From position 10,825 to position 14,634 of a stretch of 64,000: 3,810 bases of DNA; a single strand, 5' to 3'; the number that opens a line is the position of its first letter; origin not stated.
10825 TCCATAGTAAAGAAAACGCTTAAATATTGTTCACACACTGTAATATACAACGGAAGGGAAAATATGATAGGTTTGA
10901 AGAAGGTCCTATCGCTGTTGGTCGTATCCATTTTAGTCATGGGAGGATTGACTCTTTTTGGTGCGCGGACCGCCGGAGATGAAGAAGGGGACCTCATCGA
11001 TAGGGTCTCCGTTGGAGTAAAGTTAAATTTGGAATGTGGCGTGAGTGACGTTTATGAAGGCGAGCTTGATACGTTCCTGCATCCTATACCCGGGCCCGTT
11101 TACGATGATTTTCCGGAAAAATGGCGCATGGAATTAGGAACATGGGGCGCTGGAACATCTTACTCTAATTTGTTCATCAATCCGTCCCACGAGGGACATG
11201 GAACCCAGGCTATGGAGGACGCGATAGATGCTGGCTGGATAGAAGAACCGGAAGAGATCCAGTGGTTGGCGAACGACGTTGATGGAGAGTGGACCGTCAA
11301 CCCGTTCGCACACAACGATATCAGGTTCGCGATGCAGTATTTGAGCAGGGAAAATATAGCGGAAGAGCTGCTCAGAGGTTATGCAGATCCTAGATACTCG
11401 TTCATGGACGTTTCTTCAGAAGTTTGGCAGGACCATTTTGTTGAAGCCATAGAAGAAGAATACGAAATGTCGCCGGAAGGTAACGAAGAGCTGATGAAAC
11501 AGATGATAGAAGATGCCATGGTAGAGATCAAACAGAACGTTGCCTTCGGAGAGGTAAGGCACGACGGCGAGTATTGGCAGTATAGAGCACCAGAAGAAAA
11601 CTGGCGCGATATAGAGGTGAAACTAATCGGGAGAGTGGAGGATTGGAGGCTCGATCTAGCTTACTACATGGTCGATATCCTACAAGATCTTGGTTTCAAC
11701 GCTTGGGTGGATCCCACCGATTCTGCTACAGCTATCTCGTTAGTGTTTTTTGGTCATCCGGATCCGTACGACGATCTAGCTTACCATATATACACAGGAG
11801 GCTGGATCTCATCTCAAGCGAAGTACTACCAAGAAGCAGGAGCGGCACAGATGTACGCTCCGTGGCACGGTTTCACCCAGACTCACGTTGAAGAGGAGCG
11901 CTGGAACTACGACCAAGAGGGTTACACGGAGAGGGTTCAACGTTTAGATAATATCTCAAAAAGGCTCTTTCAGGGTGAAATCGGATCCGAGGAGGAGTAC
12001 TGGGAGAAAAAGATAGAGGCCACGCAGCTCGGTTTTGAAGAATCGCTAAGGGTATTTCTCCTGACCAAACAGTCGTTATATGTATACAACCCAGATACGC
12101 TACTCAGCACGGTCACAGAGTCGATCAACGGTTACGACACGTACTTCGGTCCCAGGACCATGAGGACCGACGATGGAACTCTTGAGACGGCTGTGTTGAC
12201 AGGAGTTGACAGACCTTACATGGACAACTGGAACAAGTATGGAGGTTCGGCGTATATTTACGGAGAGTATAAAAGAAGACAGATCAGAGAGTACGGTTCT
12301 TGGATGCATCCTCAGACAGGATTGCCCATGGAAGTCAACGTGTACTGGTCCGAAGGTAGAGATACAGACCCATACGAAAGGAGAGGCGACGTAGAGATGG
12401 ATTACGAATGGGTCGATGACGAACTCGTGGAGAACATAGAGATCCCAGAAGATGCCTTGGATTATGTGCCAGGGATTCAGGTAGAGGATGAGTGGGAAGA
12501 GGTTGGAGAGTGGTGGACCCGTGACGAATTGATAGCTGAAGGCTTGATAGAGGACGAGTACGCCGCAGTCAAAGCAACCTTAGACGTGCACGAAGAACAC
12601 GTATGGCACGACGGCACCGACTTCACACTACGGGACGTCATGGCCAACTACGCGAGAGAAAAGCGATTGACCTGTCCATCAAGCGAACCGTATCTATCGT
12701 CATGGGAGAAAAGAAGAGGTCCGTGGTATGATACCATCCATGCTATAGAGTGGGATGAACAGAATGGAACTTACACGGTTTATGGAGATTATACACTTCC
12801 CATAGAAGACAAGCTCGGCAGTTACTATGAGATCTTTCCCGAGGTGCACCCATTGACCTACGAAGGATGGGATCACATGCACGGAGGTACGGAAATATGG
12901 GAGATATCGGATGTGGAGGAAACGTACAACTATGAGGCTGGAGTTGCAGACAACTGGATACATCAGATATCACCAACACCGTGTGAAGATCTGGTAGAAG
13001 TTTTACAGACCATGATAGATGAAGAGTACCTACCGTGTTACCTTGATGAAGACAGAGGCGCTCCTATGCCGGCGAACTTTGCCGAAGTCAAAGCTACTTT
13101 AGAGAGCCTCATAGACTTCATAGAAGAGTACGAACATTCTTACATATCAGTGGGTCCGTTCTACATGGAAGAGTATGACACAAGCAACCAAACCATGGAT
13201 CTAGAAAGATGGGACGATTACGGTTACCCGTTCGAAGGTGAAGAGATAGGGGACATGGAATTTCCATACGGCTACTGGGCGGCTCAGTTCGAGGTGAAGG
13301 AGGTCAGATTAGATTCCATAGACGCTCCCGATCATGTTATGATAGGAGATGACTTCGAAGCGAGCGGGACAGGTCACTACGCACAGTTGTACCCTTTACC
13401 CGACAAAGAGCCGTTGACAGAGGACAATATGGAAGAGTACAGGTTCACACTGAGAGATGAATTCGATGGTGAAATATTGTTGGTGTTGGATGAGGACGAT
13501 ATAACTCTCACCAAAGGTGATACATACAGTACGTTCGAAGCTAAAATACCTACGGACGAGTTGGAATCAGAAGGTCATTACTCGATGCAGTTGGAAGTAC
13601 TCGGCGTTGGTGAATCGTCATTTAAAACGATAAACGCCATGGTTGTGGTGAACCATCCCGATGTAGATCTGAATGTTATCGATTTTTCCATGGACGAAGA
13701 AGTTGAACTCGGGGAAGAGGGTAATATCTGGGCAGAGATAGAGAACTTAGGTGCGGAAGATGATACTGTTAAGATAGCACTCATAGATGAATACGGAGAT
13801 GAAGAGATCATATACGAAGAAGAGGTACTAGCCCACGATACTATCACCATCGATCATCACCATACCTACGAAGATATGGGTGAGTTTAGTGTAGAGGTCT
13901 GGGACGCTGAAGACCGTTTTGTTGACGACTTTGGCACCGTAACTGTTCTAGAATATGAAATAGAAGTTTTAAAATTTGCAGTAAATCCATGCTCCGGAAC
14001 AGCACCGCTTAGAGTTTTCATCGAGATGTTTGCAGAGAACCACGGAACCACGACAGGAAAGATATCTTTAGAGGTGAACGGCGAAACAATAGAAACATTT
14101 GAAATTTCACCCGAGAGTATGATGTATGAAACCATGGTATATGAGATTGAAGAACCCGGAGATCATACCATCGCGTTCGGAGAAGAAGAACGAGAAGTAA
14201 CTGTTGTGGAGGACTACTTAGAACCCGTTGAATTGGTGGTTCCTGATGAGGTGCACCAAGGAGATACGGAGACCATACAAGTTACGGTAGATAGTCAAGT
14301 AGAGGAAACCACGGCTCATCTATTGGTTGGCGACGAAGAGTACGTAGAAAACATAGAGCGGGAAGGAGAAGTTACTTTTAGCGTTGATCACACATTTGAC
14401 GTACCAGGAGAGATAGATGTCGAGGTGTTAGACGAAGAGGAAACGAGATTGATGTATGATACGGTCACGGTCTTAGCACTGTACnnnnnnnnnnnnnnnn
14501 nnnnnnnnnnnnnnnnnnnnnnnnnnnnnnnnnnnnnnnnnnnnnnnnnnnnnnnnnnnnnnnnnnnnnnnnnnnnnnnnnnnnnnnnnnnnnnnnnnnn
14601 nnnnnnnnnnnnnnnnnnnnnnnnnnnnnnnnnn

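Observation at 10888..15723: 1611-aa hyper-acidic membrane-anchored surface protein combining an SBP-family-5-like N-domain with tandem Flg_new repeats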

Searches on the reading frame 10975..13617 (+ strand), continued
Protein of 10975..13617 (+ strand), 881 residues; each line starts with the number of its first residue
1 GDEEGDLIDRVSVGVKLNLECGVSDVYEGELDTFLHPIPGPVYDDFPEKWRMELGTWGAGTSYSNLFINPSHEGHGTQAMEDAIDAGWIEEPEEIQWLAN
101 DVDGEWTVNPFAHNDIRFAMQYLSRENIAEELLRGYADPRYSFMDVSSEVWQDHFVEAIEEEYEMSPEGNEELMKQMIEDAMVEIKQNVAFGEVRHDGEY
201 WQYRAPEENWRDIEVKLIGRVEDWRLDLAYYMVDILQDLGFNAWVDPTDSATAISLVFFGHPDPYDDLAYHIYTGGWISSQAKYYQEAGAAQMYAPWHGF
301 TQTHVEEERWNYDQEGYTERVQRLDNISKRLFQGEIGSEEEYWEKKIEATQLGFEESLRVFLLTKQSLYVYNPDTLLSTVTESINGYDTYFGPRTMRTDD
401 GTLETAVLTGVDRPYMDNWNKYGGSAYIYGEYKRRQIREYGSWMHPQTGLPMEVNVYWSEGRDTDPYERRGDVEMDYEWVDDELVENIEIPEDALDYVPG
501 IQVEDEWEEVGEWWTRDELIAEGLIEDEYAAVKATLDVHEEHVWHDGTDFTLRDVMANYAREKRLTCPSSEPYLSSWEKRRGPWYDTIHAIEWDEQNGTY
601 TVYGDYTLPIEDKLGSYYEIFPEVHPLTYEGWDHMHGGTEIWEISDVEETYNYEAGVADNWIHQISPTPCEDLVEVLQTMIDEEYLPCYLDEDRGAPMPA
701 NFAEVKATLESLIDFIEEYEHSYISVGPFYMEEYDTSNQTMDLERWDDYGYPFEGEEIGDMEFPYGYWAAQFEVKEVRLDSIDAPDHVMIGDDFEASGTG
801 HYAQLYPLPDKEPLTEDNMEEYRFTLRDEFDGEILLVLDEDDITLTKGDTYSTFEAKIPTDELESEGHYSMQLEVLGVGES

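Call 46: find_related_loci(query=A2, collection=genome_contigs, flank=9000)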
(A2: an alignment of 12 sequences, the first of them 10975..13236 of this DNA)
Query A2 (754 aa) in genome_contigs; peptide patterns used: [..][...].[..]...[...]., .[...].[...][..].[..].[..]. (x = any residue, [..] = any of these).
190 stretches matched a pattern; 30 encode a relative of the query (tblastn E <= 1e-3); 29 distinct loci.
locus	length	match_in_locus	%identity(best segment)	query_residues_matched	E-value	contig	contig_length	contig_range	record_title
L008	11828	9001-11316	60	3-754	0e+0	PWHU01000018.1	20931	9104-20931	MAG: Thermoplasmata archaeon isolate T1Sed10_113R1 T1-Sed10-C2067, whole genome shotgun sequence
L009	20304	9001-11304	58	3-754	0e+0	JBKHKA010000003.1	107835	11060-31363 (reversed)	MAG: Candidatus Aenigmatarchaeota archaeon isolate D5M12_30 NODE_30_length_107835_cov_28.546716, whole genome shotgun se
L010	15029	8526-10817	56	3-754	0e+0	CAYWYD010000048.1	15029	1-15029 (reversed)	MAG TPA_asm: uncultured Thermoplasmata archaeon isolate ERP127260_co1_119 genome assembly, contig: NODE_1757_length_1502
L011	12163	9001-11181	50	3-753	0e+0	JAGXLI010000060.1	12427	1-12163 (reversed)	MAG: Thermoplasmatota archaeon isolate GSL_GSL3510_12 NODE_739_length_12427_cov_9.61602, whole genome shotgun sequence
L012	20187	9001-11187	49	3-754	0e+0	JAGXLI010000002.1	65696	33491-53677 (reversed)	MAG: Thermoplasmatota archaeon isolate GSL_GSL3510_12 NODE_22_length_65696_cov_10.0209, whole genome shotgun sequence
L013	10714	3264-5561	51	2-754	0e+0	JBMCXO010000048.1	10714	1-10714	MAG: Candidatus Natronoplasma sp. isolate D5M12_42 NODE_2797_length_10714_cov_11.533258, whole genome shotgun sequence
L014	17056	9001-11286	59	8-754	0e+0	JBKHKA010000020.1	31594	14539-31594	MAG: Candidatus Aenigmatarchaeota archaeon isolate D5M12_30 NODE_384_length_31594_cov_28.948984, whole genome shotgun se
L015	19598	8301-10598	43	5-752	0e+0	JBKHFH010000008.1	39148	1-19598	MAG: Thermoplasmata archaeon isolate D1M05_39 NODE_416_length_39148_cov_63.837899, whole genome shotgun sequence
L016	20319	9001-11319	43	3-754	0e+0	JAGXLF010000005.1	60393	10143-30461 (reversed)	MAG: Thermoplasmatota archaeon isolate GSL_GSL3510_9 NODE_32_length_60393_cov_15.6194, whole genome shotgun sequence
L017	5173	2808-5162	46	1-720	0e+0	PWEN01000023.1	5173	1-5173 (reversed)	MAG: Candidatus Nealsonbacteria bacterium isolate T1Sed10_78 T1-Sed10-C21330, whole genome shotgun sequence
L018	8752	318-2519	51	4-754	0e+0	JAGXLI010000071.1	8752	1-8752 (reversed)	MAG: Thermoplasmatota archaeon isolate GSL_GSL3510_12 NODE_1323_length_8752_cov_7.47525, whole genome shotgun sequence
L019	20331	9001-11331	43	1-754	0e+0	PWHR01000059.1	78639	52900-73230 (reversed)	MAG: Thermoplasmata archaeon isolate T1Sed10_119m T1-Sed10-C119, whole genome shotgun sequence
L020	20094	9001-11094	35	4-752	6e-143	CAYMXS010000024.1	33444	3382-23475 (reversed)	MAG TPA_asm: uncultured Thermoplasmata archaeon isolate ERP127260_co1_112 genome assembly, contig: NODE_437_length_33444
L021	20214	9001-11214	33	7-749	2e-142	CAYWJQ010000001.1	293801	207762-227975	MAG TPA_asm: uncultured Thermoplasmata archaeon isolate ERP127260_co1_25 genome assembly, contig: NODE_1_length_293801_c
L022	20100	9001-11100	34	6-752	2e-128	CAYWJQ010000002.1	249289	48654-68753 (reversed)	MAG TPA_asm: uncultured Thermoplasmata archaeon isolate ERP127260_co1_25 genome assembly, contig: NODE_2_length_249289_c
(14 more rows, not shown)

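Call 54: search_protein_representatives(alignment_id=A2)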
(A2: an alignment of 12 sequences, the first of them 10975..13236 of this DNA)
Query: 12 sequences, 1034 profile positions. Proteins with E-value up to 0.001 (for the whole library): 1421; up to 1e-10: 783; up to 1e-30: 306. The best 150 are listed.
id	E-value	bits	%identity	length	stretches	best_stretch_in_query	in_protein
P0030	0.0e+00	1368.9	-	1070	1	1-1034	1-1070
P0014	0.0e+00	1356.8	-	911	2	1-792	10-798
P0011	0.0e+00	1336.1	-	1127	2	1-1003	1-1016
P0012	0.0e+00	1325.0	-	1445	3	1-1001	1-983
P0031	0.0e+00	1313.8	-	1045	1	1-1034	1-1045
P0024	0.0e+00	1210.2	-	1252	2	10-994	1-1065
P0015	0.0e+00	1153.3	-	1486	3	1-996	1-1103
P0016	0.0e+00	1108.9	-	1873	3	3-996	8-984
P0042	0.0e+00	1031.2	-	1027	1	1-1033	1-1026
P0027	0.0e+00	1016.8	-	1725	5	1-993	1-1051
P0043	0.0e+00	1014.9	-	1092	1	1-1034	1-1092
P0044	6.7e-297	1004.4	-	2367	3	34-800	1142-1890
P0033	2.0e-281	953.1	-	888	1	1-935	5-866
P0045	7.8e-278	941.3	-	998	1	4-1033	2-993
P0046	1.3e-271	920.6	-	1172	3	10-998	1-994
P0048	8.1e-220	749.2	-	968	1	1-1033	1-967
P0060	3.9e-177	607.9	-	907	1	12-911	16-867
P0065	8.6e-157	540.5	-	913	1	16-896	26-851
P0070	1.2e-139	483.8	-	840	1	6-910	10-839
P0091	1.9e-102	360.6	-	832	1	8-886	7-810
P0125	5.1e-72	259.9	-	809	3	33-426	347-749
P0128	9.7e-70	252.3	-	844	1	5-830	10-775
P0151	4.2e-62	227.1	-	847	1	136-769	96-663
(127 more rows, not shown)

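Call 56: list_cluster_members(proteins=[P0042, P0045, P0048, P0060, P0065, P0070, P0091, P0128, P0151, P0125])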
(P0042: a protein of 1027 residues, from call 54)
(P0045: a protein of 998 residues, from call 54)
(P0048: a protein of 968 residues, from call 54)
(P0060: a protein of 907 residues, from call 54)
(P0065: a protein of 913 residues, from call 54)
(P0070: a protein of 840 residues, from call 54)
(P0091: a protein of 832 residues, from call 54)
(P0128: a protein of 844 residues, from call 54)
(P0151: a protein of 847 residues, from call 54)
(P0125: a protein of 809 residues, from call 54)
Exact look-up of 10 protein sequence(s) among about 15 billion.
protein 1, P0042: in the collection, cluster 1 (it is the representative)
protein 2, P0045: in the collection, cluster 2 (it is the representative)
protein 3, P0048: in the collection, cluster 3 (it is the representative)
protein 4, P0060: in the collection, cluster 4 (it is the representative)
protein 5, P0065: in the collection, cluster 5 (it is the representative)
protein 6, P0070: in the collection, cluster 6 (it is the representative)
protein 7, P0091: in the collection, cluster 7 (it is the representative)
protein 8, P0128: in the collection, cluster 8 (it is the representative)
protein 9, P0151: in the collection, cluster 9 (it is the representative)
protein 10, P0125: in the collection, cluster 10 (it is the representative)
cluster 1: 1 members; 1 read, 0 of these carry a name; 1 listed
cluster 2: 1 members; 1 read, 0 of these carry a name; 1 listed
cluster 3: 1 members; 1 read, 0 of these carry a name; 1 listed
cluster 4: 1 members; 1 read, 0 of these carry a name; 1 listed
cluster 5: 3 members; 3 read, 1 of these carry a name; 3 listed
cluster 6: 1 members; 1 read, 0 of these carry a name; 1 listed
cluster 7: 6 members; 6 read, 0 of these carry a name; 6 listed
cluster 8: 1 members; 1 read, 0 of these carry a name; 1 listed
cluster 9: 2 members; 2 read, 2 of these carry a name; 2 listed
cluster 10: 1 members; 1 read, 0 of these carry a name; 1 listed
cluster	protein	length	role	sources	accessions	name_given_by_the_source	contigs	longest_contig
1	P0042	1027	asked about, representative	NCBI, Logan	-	-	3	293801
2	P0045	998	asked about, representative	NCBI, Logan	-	-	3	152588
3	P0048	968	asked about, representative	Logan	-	-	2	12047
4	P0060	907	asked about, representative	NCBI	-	-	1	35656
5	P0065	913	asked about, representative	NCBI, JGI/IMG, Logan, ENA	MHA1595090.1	MAG: ABC transporter substrate-binding protein [Candidatus Baldrarchaeia archaeon]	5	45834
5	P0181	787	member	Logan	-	-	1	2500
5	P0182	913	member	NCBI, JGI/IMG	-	-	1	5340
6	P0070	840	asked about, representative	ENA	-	-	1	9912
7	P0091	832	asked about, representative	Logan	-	-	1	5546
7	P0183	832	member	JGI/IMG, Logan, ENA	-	-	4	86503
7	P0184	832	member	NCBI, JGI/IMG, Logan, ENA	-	-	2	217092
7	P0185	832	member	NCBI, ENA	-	-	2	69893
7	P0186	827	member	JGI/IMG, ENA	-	-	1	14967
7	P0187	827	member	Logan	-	-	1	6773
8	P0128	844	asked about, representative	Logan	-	-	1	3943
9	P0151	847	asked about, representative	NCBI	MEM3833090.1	MAG: ABC transporter substrate-binding protein [Thermoprotei archaeon]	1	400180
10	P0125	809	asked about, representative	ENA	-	-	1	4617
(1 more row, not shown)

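Call 81: find_homologous_proteins(query=P0151, max_evalue=1e-10)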
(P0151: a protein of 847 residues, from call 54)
Query P0151 (847 aa): 71 proteins with E <= 1e-10 among 7630 candidates.
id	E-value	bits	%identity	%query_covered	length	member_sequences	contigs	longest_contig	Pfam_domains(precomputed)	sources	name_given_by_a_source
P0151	0.0e+0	1946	100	100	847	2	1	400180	PF00496.28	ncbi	ncbi:MAG: ABC transporter substrate-binding protein [Thermoprotei archaeon]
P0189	0.0e+0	1661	82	100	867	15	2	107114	PF00496.28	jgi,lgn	jgi:peptide/nickel transport system substrate-binding protein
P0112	2.1e-213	729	42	92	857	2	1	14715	PF00496.28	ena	-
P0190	5.0e-169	582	37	91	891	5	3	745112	PF00496.28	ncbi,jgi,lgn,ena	-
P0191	1.5e-167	577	38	91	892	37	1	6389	PF00496.28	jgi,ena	-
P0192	2.7e-165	570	37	91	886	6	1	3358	PF00496.28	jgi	jgi:peptide/nickel transport system substrate-binding protein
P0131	5.7e-165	569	37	92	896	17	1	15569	PF00496.28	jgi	-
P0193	3.5e-161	556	39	91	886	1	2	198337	-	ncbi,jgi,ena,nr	ncbi:MAG TPA: hypothetical protein VKU94_01440 [Geobacterales bacterium]|nr:hypothetical protein [Ge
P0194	1.1e-160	555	38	89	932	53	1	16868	PF00496.28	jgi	jgi:peptide/nickel transport system substrate-binding protein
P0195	6.9e-160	552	36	90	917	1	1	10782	-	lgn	-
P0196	6.2e-158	545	37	97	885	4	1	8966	PF00496.28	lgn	-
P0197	5.6e-153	529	36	91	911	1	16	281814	PF00496.28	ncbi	ncbi:MAG: ABC transporter substrate-binding protein [Candidatus Nitrosocaldaceae archaeon]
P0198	3.7e-147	510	35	93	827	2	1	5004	PF00496.28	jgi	jgi:peptide/nickel transport system substrate-binding protein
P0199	5.3e-146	506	36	100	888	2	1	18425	PF00496.28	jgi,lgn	-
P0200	1.1e-145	505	35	93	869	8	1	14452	PF00496.28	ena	-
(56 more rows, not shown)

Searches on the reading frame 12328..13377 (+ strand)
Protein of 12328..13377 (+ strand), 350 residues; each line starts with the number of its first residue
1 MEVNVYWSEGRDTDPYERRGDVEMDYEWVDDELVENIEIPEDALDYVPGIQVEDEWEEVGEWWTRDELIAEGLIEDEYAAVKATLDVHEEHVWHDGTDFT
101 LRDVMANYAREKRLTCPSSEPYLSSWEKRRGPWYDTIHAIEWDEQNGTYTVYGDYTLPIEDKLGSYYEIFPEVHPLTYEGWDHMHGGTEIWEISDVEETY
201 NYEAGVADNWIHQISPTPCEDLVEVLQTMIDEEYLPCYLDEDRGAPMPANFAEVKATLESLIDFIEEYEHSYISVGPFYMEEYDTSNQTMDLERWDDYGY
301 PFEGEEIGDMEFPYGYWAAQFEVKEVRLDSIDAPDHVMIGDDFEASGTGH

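Call 27: search_protein_families(library=pfam, proteins=[window:12328-13377:+], max_evalue=10)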
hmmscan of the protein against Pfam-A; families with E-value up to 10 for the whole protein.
window:12328-13377:+ (350 aa): 1 family
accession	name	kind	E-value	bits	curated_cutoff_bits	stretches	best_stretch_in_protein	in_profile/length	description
PF00496.27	SBP_bac_5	-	5.5e-05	22.9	32.4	2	90-124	26-60/368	Bacterial extracellular solute-binding proteins, family 5 Middle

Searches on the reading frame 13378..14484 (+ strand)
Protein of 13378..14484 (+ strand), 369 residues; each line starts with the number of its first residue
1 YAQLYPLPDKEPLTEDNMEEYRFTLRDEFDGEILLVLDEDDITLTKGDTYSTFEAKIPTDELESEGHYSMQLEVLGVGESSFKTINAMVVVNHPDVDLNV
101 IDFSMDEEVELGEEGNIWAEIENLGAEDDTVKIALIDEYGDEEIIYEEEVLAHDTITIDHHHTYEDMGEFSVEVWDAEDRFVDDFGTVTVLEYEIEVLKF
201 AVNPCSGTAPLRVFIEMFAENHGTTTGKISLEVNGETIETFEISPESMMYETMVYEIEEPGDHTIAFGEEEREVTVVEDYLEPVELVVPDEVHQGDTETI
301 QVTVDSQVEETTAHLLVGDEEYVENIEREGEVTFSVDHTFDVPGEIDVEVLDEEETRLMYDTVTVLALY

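Call 27: search_protein_families(library=pfam, proteins=[window:13378-14484:+], max_evalue=10)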
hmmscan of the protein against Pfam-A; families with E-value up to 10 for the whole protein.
window:13378-14484:+ (369 aa): 2 families
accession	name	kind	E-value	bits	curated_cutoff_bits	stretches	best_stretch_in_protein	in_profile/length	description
PF07705.17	CARDB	-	0.0048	17.5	22.7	1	285-351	8-82/101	CARDB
PF06159.19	TRAPPC13_N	-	0.065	13.8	25.3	0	297-331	115-147/159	Trafficking protein particle complex subunit 13, N-terminal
